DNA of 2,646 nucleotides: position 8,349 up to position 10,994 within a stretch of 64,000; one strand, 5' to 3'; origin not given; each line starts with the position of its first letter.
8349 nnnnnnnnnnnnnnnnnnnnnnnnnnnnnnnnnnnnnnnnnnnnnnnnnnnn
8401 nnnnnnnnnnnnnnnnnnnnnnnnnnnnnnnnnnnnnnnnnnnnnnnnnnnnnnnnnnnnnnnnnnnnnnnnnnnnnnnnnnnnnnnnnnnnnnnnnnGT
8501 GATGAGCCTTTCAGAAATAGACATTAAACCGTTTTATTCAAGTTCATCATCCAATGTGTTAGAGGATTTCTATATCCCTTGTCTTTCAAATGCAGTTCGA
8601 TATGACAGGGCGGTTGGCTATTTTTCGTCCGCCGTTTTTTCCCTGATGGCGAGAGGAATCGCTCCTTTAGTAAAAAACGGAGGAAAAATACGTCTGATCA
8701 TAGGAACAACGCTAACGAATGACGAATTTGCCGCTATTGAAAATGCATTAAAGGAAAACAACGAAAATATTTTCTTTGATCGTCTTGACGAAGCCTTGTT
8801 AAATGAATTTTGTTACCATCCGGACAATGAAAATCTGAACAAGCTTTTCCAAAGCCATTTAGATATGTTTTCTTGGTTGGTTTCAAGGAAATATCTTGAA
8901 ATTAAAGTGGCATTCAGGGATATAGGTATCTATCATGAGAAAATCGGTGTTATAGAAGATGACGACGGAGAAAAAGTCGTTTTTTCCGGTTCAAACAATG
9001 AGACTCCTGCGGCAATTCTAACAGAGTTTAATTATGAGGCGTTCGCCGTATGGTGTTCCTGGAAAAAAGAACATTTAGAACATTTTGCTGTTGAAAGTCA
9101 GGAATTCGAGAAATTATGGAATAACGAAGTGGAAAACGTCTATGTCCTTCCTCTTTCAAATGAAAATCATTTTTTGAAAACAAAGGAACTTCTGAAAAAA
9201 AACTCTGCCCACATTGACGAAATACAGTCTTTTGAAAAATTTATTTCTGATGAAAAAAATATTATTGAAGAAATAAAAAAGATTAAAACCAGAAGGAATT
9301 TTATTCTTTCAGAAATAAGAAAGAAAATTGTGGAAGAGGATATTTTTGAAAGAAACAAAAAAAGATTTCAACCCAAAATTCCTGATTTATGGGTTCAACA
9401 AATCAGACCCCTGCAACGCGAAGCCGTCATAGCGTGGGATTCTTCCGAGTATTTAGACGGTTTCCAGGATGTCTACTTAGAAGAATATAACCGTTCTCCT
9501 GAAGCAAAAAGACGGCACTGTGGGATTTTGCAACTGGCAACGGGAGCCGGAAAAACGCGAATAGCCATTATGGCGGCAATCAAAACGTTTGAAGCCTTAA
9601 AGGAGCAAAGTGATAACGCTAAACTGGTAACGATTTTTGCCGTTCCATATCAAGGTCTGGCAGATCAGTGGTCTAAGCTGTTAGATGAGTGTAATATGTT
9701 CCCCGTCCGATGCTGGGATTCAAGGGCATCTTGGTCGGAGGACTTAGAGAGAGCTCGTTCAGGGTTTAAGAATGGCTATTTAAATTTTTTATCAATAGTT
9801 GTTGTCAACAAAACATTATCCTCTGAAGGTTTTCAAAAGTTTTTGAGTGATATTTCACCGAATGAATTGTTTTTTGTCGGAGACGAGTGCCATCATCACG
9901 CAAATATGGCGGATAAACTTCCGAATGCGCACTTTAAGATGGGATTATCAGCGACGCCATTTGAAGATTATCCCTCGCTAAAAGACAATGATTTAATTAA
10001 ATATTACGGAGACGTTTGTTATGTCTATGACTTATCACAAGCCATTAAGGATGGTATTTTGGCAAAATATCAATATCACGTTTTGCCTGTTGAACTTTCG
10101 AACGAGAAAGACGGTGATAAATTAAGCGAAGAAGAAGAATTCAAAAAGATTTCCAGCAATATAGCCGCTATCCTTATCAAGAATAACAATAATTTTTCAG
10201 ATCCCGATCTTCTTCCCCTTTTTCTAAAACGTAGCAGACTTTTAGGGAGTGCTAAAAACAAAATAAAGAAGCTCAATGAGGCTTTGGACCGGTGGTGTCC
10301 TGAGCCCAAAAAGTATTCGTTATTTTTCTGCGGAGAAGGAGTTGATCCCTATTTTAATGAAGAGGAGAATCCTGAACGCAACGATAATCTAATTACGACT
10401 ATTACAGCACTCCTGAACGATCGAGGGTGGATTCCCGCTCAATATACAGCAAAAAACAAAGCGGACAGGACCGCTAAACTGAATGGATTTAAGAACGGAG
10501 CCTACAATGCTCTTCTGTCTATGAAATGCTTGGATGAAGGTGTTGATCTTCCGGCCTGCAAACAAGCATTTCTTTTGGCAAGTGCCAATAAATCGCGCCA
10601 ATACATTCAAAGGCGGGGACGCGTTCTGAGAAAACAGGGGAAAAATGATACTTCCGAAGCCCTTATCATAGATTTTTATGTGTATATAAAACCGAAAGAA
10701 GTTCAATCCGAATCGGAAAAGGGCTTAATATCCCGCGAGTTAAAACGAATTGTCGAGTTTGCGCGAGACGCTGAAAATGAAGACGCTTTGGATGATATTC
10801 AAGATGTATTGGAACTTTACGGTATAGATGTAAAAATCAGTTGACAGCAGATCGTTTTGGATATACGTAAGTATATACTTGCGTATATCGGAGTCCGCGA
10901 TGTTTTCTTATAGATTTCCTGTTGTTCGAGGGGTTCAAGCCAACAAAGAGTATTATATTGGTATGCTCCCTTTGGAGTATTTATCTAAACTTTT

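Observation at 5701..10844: Translationally coupled four-gene module (small ORF, SMC-like ATPase, small ORF, PLD-nuclease/SF2-helicase) directly upstream of and co-oriented with dndBCDEA: candidate phosphorothioate-dependent restriction partner unlike DndFGH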

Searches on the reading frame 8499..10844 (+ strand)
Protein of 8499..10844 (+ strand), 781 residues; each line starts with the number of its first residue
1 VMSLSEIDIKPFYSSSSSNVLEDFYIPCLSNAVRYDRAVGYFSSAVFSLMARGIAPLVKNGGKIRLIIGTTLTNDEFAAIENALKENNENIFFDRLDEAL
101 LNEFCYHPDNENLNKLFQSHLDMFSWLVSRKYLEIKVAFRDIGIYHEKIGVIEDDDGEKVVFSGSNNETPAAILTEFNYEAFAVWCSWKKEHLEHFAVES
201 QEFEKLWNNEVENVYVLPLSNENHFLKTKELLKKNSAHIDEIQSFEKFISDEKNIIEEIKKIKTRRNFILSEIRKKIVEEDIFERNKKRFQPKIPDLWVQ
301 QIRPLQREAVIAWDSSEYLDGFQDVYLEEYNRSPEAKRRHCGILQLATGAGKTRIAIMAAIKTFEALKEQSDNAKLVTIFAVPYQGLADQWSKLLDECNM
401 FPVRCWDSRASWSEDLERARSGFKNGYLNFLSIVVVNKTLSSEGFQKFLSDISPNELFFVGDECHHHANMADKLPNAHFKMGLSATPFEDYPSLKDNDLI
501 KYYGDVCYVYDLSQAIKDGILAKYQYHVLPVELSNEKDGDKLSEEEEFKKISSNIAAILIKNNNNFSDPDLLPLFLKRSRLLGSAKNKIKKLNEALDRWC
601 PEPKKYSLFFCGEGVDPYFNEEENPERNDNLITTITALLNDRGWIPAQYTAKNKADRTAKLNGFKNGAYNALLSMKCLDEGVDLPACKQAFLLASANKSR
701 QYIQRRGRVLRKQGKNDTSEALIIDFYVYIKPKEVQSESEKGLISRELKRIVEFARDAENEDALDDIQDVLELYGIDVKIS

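Call 3: search_protein_families(library=padloc, proteins=[window:8499-10844:+], max_evalue=0.01)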
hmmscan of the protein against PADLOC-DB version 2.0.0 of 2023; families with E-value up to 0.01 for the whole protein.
window:8499-10844:+ (781 aa): 13 families
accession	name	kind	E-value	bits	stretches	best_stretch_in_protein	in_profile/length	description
PDLC02704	PbeA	-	3.1e-194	645.3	1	4-762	1-679/682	PbeA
PDLC02707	PbeA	-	5.5e-165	548.7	2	337-763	266-667/672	PbeA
PDLC02706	PbeA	-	3.1e-96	321.6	1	13-774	3-722/722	PbeA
PDLC02703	PbeA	-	8.7e-75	250.5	3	4-224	1-216/626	PbeA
PDLC02705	PbeA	-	6.3e-39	131.7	2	343-760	269-673/691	PbeA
PDLC02193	PLD_Helicase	-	3.1e-14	50.1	1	13-211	6-179/905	-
PDLC03597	REase_MTase_IIG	-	2.9e-07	26.4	1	501-717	393-600/1646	Type IIG restriction enzyme-methyltransferase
PDLC03658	mREase_IV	-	7.1e-07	25.3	1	660-727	493-558/953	Type IV methyl-directed restriction enzyme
PDLC03049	REase_I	-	5e-06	22.8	1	479-539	315-369/807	Type I restriction enzyme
PDLC03659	mREase_IV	-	7.3e-05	18.8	1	657-726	498-565/945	Type IV methyl-directed restriction enzyme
PDLC03040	REase_I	-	0.0004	16.3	1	470-547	433-505/1029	Type I restriction enzyme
PDLC00938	Cas3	-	0.00042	17.6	0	344-393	4-47/358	CRISPR-associated helicase Cas3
PDLC01759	Cas3b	-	0.002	14.9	1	318-393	208-278/711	-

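Call 4: search_protein_families(library=pfam, proteins=[window:8499-10844:+], max_evalue=0.01)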
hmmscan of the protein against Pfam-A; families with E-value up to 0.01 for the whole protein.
window:8499-10844:+ (781 aa): 6 families
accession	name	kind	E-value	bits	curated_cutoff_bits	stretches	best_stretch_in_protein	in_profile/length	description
PF04851.21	ResIII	-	3.7e-13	50.1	22.5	1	302-488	4-163/164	Type III restriction enzyme, res subunit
PF18766.7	SWI2_SNF2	-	6.5e-10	39.5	26.7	1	337-547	16-207/221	SWI2/SNF2 ATPase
PF00271.37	Helicase_C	-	7e-10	39.6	23.5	1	651-712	47-109/110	Helicase conserved C-terminal domain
PF00270.35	DEAD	-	3.4e-06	27.3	26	1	341-488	16-161/167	DEAD/DEAH box helicase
PF13091.12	PLDc_2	-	8.9e-06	26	27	1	49-207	24-132/132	PLD-like domain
PF16203.11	ERCC3_RAD25_C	-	0.00033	20.5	27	1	649-719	86-158/248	ERCC3/RAD25/XPB C-terminal helicase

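Call 5: search_protein_families(library=ncbifam, proteins=[window:8499-10844:+], max_evalue=0.01)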
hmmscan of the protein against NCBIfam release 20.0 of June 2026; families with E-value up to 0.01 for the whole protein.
window:8499-10844:+ (781 aa): 8 families
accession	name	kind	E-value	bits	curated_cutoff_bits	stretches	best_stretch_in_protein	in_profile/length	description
TIGR04095.1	dnd_restrict_1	equivalog_domain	1.3e-93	314.4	600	1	337-774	22-449/451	DNA phosphorothioation system restriction enzyme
NF042964.1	phospholipD_antiphage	equivalog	1.5e-20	73.2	1100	1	13-211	6-180/895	phospholipase D-like domain-containing anti-phage protein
NF046051.1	restrict_EcoAI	equivalog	5.8e-08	31.6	550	1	343-715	181-520/768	EcoAI/FtnUII family type I restriction enzme subunit R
TIGR04121.1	DEXH_lig_assoc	equivalog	4.9e-05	21.2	850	0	336-394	25-81/804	ligase-associated DNA damage response DEXH box helicase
NF010337.0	PRK13766.1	equivalog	6e-05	21.3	610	1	658-713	414-469/781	Hef nuclease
NF045503.1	repair_heli_XPB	equivalog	0.00021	20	610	0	652-719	447-515/548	DNA repair helicase XPB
TIGR00603.1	rad25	subfamily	0.00052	18.3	328.7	1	649-720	524-597/734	DNA repair helicase rad25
TIGR01587.1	cas3_core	equivalog_domain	0.0016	17.6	102.45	0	344-393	4-47/358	CRISPR-associated helicase Cas3'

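Call 11: find_encoding_contigs(protein=window:8499-10844:+, flank=10000, max_places=6)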
Protein window:8499-10844:+ (781 aa): no gene with exactly this product is on record in the collection.

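Call 14: find_homologous_proteins(query=window:8499-10844:+, max_evalue=1e-10)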
Query window:8499-10844:+ (781 aa): 1304 proteins with E <= 1e-10 among 8000 candidates; the best 120 are listed.
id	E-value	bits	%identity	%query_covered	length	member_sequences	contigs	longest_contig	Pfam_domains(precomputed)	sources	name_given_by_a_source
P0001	0.0e+0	1775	100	100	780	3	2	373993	PF00270.36,PF13091.13,PF18766.8,PF00271.38,PF04851.22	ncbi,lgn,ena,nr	ncbi:MAG: DEAD/DEAH box helicase family protein [Alphaproteobacteria bacterium]|nr:DEAD/DEAH box hel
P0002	0.0e+0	1552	87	100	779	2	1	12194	PF00270.36,PF18766.8,PF00271.38,PF04851.22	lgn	-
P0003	0.0e+0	1285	72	100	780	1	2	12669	PF00270.36,PF18766.8,PF00271.38,PF04851.22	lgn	-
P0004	2.4e-246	838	50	99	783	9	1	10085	PF00270.36,PF18766.8,PF00271.38,PF04851.22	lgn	-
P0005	8.5e-139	482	37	99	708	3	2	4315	PF00270.36,PF16203.12,PF18766.8,PF00271.38,PF04851.22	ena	-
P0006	1.6e-137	478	36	99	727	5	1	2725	PF00270.36,PF18766.8,PF00271.38,PF04851.22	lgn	-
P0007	1.5e-136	475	36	100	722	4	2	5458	PF00270.36,PF13091.13,PF18766.8,PF00271.38,PF04851.22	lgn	-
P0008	2.4e-136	474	37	99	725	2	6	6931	PF00270.36,PF18766.8,PF00271.38,PF04851.22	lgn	-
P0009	5.4e-136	473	36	99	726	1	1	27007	PF00270.36,PF18766.8,PF00271.38,PF04851.22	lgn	-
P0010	6.8e-136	473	38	99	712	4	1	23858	PF00270.36,PF13091.13,PF18766.8,PF00271.38,PF04851.22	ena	-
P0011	9.8e-136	472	36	99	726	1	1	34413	PF00270.36,PF18766.8,PF00271.38,PF04851.22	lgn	-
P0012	1.2e-135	472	36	99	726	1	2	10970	PF00270.36,PF18766.8,PF00271.38,PF04851.22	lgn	-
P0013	1.2e-135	472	37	99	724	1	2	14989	PF00270.36,PF18766.8,PF00271.38,PF04851.22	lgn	-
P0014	2.2e-134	468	36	99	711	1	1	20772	PF00270.36,PF00176.30,PF18766.8,PF00271.38,PF04851.22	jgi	-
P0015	2.4e-134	468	35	99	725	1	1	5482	PF00270.36,PF18766.8,PF00271.38,PF04851.22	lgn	-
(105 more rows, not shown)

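Call 25: find_related_loci(query=A1, collection=genome_contigs, flank=10000)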
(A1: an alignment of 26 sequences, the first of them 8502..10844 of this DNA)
Query A1 (780 aa) in genome_contigs; peptide patterns used: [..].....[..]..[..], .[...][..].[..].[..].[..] (x = any residue, [..] = any of these).
600 stretches matched a pattern (row limit reached: there are more); 550 encode a relative of the query (tblastn E <= 1e-3); the best 80 are kept; 80 distinct loci.
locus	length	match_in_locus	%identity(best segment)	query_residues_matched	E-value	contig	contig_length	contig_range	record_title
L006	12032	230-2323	36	1-759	6e-136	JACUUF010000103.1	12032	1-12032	MAG: Methyloprofundus sp. isolate Kmv24 NODE_2608_length_12032_cov_8.990565, whole genome shotgun sequence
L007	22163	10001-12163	36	2-773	6e-136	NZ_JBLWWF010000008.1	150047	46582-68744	MAG: Neptunicella sp. isolate EA14-01 A14.014.metabat.3RE.5K@8, whole genome shotgun sequence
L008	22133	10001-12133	35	3-776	3e-134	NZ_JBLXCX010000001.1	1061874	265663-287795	MAG: Kordiimonas sp. isolate ES17-10 S17maxbin_out.042RE.5K@1, whole genome shotgun sequence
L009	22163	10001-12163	35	2-773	4e-133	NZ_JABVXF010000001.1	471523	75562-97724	Pseudoalteromonas sp. 0303 strain 303 NODE_1_length_471523_cov_27.9216, whole genome shotgun sequence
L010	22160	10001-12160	35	3-773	3e-133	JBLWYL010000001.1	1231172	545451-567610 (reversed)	MAG: Kangiella sp. isolate EA27-05 A27maxbin.012RE.5K@1, whole genome shotgun sequence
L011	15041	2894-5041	35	1-772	2e-132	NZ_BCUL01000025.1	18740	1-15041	Moraxella atlantae NBRC 14588, whole genome shotgun sequence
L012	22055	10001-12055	36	3-755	2e-132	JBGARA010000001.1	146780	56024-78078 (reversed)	MAG: Pyrinomonadaceae bacterium isolate MAG_AAO_H125.33 AAOH125-33_opera_contig_495, whole genome shotgun sequence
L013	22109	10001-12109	34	1-776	6e-131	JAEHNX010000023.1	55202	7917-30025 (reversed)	MAG: Candidatus Thiothrix moscowensis isolate RT NODE_404_length_55202_cov_21.9486_ID_10261375, whole genome shotgun seq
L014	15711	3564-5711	33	1-776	3e-131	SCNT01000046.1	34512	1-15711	Sphingomonadaceae bacterium 3R27E2-A NODE_46_length_34512_cov_24.718567, whole genome shotgun sequence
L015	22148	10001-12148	35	1-772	6e-131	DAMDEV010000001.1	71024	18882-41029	MAG TPA_asm: Moraxella sp. isolate CTOTU50404 NODE_40_length_71024_cov_5.516127, whole genome shotgun sequence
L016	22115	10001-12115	35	3-775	8e-131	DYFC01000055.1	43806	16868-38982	MAG TPA_asm: Nitrospira japonica isolate Tomsk_35_41 Tomsk_k141_72541, whole genome shotgun sequence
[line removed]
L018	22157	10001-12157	34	3-779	4e-128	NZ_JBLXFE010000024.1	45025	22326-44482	MAG: Roseovarius sp. isolate ET02-08 T02maxbin_out.022RE.5K@24, whole genome shotgun sequence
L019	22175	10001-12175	34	3-779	1e-127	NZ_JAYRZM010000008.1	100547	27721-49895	MAG: Phenylobacterium sp. isolate SH_SHASGE1bin.12 NODE_209_length_100547_cov_11.549642, whole genome shotgun sequence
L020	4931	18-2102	36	3-760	1e-127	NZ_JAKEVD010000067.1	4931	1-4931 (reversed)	Shewanella sp. Isolate13 strain M14-00199 scaffold67.1, whole genome shotgun sequence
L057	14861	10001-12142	31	1-776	2e-88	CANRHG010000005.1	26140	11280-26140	MAG: uncultured Eubacteriaceae bacterium isolate Lapin-032__bin67 genome assembly, contig: Lapin-032__NODE_2950_length_2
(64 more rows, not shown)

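Call 27: find_encoding_contigs(protein=P0002, flank=10000, max_places=2)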
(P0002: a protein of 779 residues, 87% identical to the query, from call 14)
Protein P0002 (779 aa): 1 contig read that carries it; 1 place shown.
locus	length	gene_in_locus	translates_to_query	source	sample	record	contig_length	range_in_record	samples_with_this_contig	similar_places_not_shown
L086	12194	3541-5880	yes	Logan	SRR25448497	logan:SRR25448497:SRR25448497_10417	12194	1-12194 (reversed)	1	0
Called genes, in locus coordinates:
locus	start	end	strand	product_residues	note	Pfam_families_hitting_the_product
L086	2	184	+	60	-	?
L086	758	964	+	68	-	-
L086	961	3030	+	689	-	PF13476:AAA_23, PF13514:AAA_27 (weak)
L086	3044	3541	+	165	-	PF27807:DNA_S_mod_dnd_assoc_4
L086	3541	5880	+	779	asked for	PF04851:ResIII, PF00270:DEAD, PF18766:SWI2_SNF2, PF00271:Helicase_C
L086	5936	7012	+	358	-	PF14072:DndB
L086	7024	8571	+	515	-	PF01507:PAPS_reduct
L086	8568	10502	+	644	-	PF02463:SMC_N (faint), PF13476:AAA_23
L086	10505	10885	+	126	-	PF08870:DndE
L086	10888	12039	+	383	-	PF00266:Aminotran_5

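Call 28: find_encoding_contigs(protein=P0003, flank=10000, max_places=2)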
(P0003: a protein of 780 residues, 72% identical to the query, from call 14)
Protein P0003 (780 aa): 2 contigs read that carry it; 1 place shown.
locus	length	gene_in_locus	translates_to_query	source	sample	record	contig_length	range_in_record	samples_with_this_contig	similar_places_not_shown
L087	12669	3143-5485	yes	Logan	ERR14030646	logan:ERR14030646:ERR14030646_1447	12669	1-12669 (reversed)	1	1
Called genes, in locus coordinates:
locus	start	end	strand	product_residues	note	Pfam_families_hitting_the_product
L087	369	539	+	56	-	-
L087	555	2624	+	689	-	PF02463:SMC_N (weak), PF13476:AAA_23 (faint), PF13514:AAA_27 (faint)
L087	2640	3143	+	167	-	PF27807:DNA_S_mod_dnd_assoc_4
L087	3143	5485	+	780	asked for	PF04851:ResIII, PF00270:DEAD (weak), PF18766:SWI2_SNF2, PF00271:Helicase_C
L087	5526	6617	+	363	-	PF14072:DndB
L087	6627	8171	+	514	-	PF01507:PAPS_reduct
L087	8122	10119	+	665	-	PF02463:SMC_N (faint), PF13476:AAA_23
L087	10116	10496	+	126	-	PF08870:DndE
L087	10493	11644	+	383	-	PF00266:Aminotran_5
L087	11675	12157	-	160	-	PF13635:DUF4143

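Call 29: find_encoding_contigs(protein=P0004, flank=10000, max_places=2)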
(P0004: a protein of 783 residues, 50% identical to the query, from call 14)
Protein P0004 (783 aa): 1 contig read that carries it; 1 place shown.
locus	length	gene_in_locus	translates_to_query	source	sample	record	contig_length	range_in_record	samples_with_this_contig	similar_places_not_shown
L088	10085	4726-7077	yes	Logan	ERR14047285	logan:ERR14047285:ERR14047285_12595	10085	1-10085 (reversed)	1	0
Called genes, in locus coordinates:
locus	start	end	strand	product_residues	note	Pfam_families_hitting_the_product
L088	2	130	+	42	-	?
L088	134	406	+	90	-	-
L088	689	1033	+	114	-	PF19514:MobC_2 (weak)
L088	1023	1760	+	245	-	PF03432:Relaxase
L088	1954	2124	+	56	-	-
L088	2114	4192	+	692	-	PF02463:SMC_N (weak), PF13476:AAA_23, PF13514:AAA_27 (weak)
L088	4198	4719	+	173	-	PF27807:DNA_S_mod_dnd_assoc_4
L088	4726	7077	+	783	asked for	PF04851:ResIII, PF00270:DEAD, PF18766:SWI2_SNF2 (weak), PF00271:Helicase_C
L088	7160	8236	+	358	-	PF14072:DndB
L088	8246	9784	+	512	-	PF01507:PAPS_reduct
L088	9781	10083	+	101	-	?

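Call 46: search_solved_structures(query=window:8502-10844:+, max_evalue=0.001)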
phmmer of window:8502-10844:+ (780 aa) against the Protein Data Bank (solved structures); distinct sequences matched with E-value up to 0.001: 6.
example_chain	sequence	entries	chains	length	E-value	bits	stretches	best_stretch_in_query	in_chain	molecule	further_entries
6p66_A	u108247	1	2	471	2.5e-11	45.8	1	644-716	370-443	DNA repair protein RAD25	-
2fwr_A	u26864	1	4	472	2.6e-11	45.8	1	644-716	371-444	DNA repair protein RAD25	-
2fzl_A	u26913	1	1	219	1.5e-10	43.2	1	644-716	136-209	DNA repair protein RAD25, XPB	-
6p4f_A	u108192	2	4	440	1.8e-10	43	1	459-724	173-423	DNA-dependent ATPase XPBII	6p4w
5tnu_A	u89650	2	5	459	1.9e-10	42.9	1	459-724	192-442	DNA-dependent ATPase XPBII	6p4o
3h1t_A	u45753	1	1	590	6.1e-06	28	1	458-529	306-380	Type I site-specific restriction-modification system, R (Restriction) subunit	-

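Call 54: search_protein_families(library=padloc, proteins=[L008:12432-13361:+, L008:13383-14258:-, L008:14218-17586:-, L008:17588-18568:-, L008:18683-19846:+, L008:19843-21618:-, L008:7335-7496:+], max_evalue=0.01)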
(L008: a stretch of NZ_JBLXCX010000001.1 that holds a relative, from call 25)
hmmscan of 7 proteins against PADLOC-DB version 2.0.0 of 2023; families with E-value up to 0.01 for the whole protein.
L008:12432-13361:+ (309 aa): 0 families

L008:13383-14258:- (291 aa): 5 families
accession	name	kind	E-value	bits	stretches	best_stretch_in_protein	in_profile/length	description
PDLC02782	SspD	-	4.6e-132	437.9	1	18-291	1-277/277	SspD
PDLC02510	BrxP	-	1.3e-12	44.8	1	19-207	135-329/779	BrxP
PDLC02662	DndC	-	4e-06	24.1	1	16-123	26-151/481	DndC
PDLC02661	DndC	-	2.3e-05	21.5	1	17-123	23-147/468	DndC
PDLC03333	MTase_II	-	0.008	12.8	0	19-119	45-163/544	Type II methyltransferase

L008:14218-17586:- (1122 aa): 15 families
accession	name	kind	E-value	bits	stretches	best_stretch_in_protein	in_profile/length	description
PDLC02780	SspC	-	0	1114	1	3-1052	1-1044/1045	SspC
PDLC02779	SspC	-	2.6e-208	692.3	1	10-1032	2-1052/1054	SspC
PDLC02770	SspC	-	4.4e-187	622.3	1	9-1038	2-1044/1047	SspC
PDLC02781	SspC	-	5.2e-173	575.5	1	15-1049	2-1072/1104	SspC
PDLC02778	SspC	-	2.6e-163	543.3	1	13-1034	1-1050/1053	SspC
PDLC02775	SspC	-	5.8e-160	532.2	1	1-1035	1-1063/1064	SspC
PDLC02774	SspC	-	8.9e-136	452.1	1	24-1036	13-1031/1065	SspC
PDLC02772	SspC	-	6.9e-125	416.4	1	9-1038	7-1072/1123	SspC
PDLC02776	SspC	-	5.9e-124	413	1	54-1047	32-1004/1039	SspC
PDLC02777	SspC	-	6.1e-107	357.1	1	24-1044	12-1056/1097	SspC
PDLC02478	BrxC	-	1.7e-93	312.1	2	164-1019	184-1049/1108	BrxC-PglY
PDLC02773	SspC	-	1.6e-84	282.6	1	15-1027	2-1010/1011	SspC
PDLC02771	SspC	-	2.4e-41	139.9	3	138-256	153-270/828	SspC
PDLC02480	BrxC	-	5.9e-05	18.5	1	166-328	243-401/1389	BrxC-PglY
PDLC04140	mad8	-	0.0073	13.8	0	147-215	173-238/314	mads_8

L008:17588-18568:- (326 aa): 10 families
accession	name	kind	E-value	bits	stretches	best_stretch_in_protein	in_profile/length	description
PDLC02769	SspB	-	8.9e-96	318.6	1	23-303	2-281/282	SspB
PDLC02768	SspB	-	3.2e-77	257.7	1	23-304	2-282/295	SspB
PDLC02766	SspB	-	5.6e-75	250.3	1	23-303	2-284/285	SspB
PDLC02765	SspB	-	2.1e-55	186.9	1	23-303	3-288/292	SspB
PDLC02764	SspB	-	4.2e-55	185.1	1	24-302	1-271/276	SspB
PDLC02760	SspB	-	4.4e-51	172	1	23-299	3-268/269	SspB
PDLC02762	SspB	-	3.4e-30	103.4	1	23-299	2-276/293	SspB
PDLC02763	SspB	-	3.2e-24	84.1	1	23-309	6-272/279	SspB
PDLC02761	SspB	-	7.6e-23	79.3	2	108-300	113-319/340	SspB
PDLC02767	SspB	-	3.5e-19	67.5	1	23-300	7-295/295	SspB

L008:18683-19846:+ (387 aa): 2 families
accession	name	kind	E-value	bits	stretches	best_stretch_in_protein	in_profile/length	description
PDLC02759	SspA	-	1.4e-118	394.5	1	6-376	1-371/374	SspA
PDLC02657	DndA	-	7.1e-116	385.6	1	5-372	1-369/372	DndA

L008:19843-21618:- (591 aa): 0 families

L008:7335-7496:+ (53 aa): 0 families
